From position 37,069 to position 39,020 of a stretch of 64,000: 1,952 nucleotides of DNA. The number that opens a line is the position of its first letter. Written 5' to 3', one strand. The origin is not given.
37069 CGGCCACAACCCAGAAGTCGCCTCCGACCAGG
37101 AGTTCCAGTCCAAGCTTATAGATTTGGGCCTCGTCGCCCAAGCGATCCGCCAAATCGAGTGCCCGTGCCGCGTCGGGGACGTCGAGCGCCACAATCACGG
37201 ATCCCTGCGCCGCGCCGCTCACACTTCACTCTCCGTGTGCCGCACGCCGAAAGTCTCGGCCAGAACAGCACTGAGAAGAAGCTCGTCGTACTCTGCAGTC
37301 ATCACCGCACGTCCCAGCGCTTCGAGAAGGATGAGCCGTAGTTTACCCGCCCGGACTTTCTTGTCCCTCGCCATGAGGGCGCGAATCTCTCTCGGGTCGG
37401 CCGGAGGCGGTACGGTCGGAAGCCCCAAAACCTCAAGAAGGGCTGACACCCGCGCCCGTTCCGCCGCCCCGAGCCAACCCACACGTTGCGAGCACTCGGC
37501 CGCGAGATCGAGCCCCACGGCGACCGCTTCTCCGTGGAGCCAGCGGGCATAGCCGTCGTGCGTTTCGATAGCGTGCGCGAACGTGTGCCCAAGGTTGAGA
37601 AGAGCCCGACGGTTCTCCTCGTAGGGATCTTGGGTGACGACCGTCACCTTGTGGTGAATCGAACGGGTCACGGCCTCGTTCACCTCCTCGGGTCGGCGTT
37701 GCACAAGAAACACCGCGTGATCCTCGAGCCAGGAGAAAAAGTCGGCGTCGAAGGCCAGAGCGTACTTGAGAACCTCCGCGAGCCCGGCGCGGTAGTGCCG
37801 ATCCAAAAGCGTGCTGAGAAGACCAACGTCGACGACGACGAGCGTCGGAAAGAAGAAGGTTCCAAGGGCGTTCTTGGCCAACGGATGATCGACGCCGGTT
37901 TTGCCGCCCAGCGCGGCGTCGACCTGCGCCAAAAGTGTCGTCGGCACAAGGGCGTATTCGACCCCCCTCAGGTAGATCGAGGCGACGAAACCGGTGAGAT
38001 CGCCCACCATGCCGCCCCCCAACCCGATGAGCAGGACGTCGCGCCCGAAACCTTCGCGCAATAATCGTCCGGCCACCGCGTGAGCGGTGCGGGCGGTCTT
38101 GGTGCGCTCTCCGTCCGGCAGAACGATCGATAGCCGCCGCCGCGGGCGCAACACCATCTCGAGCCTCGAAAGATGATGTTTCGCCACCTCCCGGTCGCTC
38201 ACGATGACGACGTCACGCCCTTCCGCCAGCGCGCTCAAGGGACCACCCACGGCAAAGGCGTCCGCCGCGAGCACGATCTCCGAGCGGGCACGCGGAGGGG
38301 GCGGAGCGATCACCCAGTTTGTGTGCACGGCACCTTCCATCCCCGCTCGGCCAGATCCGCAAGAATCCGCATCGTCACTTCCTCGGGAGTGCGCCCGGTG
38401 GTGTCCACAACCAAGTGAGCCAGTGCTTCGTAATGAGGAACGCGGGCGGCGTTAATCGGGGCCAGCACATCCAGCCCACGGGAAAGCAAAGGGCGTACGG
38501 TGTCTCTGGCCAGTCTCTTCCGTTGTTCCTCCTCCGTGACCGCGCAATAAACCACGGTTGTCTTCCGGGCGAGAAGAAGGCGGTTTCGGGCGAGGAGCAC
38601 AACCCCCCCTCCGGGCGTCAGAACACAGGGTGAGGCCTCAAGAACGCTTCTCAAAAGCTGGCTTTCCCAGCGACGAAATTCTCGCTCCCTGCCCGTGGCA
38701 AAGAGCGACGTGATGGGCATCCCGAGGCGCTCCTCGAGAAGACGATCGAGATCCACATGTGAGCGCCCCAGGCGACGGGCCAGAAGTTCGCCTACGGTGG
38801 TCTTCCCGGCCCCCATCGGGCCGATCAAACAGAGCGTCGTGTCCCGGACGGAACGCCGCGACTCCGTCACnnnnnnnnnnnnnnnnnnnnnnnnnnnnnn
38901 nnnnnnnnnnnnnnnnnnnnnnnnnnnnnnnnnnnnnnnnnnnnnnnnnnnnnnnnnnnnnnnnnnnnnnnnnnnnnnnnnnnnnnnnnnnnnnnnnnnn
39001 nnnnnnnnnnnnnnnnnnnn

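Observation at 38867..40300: Ig-like multi-domain lipoprotein inserted between pilQ and aroK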

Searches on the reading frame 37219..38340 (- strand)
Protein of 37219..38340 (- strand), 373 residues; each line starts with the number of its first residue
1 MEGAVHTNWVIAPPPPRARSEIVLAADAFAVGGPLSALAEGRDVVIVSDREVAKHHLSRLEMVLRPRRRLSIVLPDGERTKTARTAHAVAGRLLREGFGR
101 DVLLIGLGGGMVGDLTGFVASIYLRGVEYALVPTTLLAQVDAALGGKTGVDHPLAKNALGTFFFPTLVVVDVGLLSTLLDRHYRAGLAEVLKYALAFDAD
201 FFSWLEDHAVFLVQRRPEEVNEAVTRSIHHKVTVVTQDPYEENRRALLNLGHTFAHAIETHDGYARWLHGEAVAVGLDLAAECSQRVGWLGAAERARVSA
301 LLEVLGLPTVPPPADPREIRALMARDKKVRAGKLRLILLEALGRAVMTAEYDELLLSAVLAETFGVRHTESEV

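Call 3: search_protein_families(library=pfam, proteins=[window:37219-38340:-], max_evalue=0.1)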
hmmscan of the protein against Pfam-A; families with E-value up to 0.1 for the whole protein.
window:37219-38340:- (373 aa): 4 families
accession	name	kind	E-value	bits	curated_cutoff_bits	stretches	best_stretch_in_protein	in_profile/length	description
PF24621.2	DHQS_C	-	5.9e-44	149.9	27.6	1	186-329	1-144/144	3-dehydroquinate synthase C-terminal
PF01761.26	DHQ_synthase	-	5.1e-39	132.9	24.2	1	72-184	2-114/115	3-dehydroquinate synthase N-terminal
PF13685.12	Fe-ADH_2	-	0.00029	21.3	28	1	37-136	15-108/149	Iron-containing alcohol dehydrogenase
PF00465.25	Fe-ADH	-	0.03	14.4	31.3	1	40-136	21-131/168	Iron-containing alcohol dehydrogenase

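Call 4: search_protein_families(library=ncbifam, proteins=[window:37219-38340:-], max_evalue=0.1)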
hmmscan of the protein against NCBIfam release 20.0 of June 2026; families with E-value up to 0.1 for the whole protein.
window:37219-38340:- (373 aa): 7 families
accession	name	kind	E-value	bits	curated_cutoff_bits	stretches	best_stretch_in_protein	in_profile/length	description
TIGR01357.1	aroB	equivalog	9.2e-98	327.6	305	1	38-352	17-335/344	3-dehydroquinate synthase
TIGR04425.1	P_lya_rel_AroB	hypoth_equivalog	2.9e-62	210.7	400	1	41-353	26-334/348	AroB-related putative sugar phosphate phospholyase (cyclizing)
NF010627.0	PRK14021.1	equivalog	3.7e-61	207.1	565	1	69-348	238-525/542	bifunctional shikimate kinase/3-dehydroquinate synthase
NF004852.0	PRK06203.1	equivalog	8.4e-57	192.9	333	1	71-361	91-389/407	3-dehydroquinate synthase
NF010556.0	PRK13951.1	equivalog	1.2e-50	172.8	560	1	67-354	206-485/492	bifunctional shikimate kinase AroK/3-dehydroquinate synthase AroB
NF002022.0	PRK00843.1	equivalog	8.9e-05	21.6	413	1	41-193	34-175/350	NAD(P)-dependent glycerol-1-phosphate dehydrogenase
TIGR03405.1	Phn_Fe-ADH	equivalog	0.019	13.8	423.7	1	35-132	17-111/355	iron-containing alcohol dehydrogenase PsrA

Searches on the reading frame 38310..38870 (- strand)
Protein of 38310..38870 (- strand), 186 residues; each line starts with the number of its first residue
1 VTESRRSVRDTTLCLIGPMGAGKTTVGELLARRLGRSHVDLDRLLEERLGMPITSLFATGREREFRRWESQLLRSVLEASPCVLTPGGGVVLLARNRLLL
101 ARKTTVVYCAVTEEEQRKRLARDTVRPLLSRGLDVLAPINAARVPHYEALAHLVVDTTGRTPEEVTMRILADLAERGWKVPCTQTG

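Call 3: search_protein_families(library=pfam, proteins=[window:38310-38870:-], max_evalue=0.1)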
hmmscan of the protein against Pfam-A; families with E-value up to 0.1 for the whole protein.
window:38310-38870:- (186 aa): 16 families
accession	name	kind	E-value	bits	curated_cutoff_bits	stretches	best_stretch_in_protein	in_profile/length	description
PF01202.28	SKI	-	2.8e-37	128.7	22.1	1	19-173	1-158/159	Shikimate kinase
PF13671.12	AAA_33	-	2.4e-06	28.3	27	1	14-121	3-116/143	AAA domain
PF13238.12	AAA_18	-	3.7e-06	27.9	29.4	1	14-122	2-110/128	AAA domain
PF13521.12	AAA_28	-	0.0019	18.9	27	1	14-39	3-28/164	AAA domain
PF07728.20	AAA_5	-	0.0025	18.3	22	1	13-37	2-27/139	AAA domain (dynein-related subfamily)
PF13191.12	AAA_16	-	0.003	18.5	32.6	1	9-77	23-103/167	AAA ATPase domain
PF00004.35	AAA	-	0.0035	18.2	21.2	1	13-41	1-29/131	ATPase family associated with various cellular activities (AAA)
PF02367.23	TsaE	-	0.0051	17.2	26.6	1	10-36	21-47/128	Threonylcarbamoyl adenosine biosynthesis protein TsaE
PF13401.12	AAA_22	-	0.0057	17.4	27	1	11-46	6-33/130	AAA domain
PF13207.12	AAA_17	-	0.0083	16.9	27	1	17-77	2-66/136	AAA domain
PF13189.12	Cytidylate_kin2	-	0.029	15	28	1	14-56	3-47/176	Cytidylate kinase-like family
PF02224.24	Cytidylate_kin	-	0.04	14.1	26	0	17-40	5-28/211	Cytidylate kinase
PF06414.18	Zeta_toxin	-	0.045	13.6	22.3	0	14-42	20-50/199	Zeta toxin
PF00448.28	SRP54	-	0.064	13.3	22.7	0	13-36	4-27/196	SRP54-type protein, GTPase domain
PF01712.25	dNK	-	0.074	13.2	27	0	13-36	1-24/203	Deoxynucleoside kinase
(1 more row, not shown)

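Call 4: search_protein_families(library=ncbifam, proteins=[window:38310-38870:-], max_evalue=0.1)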
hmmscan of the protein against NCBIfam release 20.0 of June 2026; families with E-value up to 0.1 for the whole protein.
window:38310-38870:- (186 aa): 24 families
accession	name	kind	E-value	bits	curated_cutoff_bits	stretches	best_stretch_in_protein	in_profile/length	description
NF010552.0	PRK13946.1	equivalog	2.7e-28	98.9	186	1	4-176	17-190/198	shikimate kinase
NF003456.0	PRK05057.1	equivalog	6.7e-28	97.7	195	1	12-174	6-171/173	shikimate kinase AroK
NF002988.0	PRK03731.1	equivalog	2.2e-26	92.6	161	1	11-175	3-170/174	shikimate kinase AroL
NF040667.1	hom_kin_desulfo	exception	6.6e-25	87.9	197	1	12-173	2-162/163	homoserine kinase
NF010553.0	PRK13947.1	equivalog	5.9e-24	85.2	204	1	13-171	4-163/173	shikimate kinase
NF010554.0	PRK13948.1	equivalog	3.4e-23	82.2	217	1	11-173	11-173/192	shikimate kinase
NF006015.0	PRK08154.1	subfamily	1.3e-22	80.4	204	1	4-175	130-304/314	anaerobic benzoate catabolism transcriptional regulator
NF010556.0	PRK13951.1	equivalog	4.4e-20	72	560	1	13-172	3-158/492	bifunctional shikimate kinase AroK/3-dehydroquinate synthase AroB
NF010555.0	PRK13949.1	equivalog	1.3e-19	70.9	180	1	13-129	4-121/175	shikimate kinase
NF006610.0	PRK09169.1-4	subfamily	4.9e-19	66.5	4299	1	11-131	2866-2986/3056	hypothetical protein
NF010627.0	PRK14021.1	equivalog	5.5e-18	64.7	565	1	11-180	7-181/542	bifunctional shikimate kinase/3-dehydroquinate synthase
NF001866.0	PRK00625.1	equivalog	4.9e-06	26.8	142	1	13-126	3-119/173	shikimate kinase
NF003012.0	PRK03839.1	equivalog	8.1e-06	25.9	152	1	15-46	5-36/180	putative kinase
TIGR00763.1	lon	equivalog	0.0017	16.9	608.05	1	4-39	347-382/795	endopeptidase La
NF004861.0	PRK06217.1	equivalog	0.0023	17.3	203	1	13-84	4-69/183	hypothetical protein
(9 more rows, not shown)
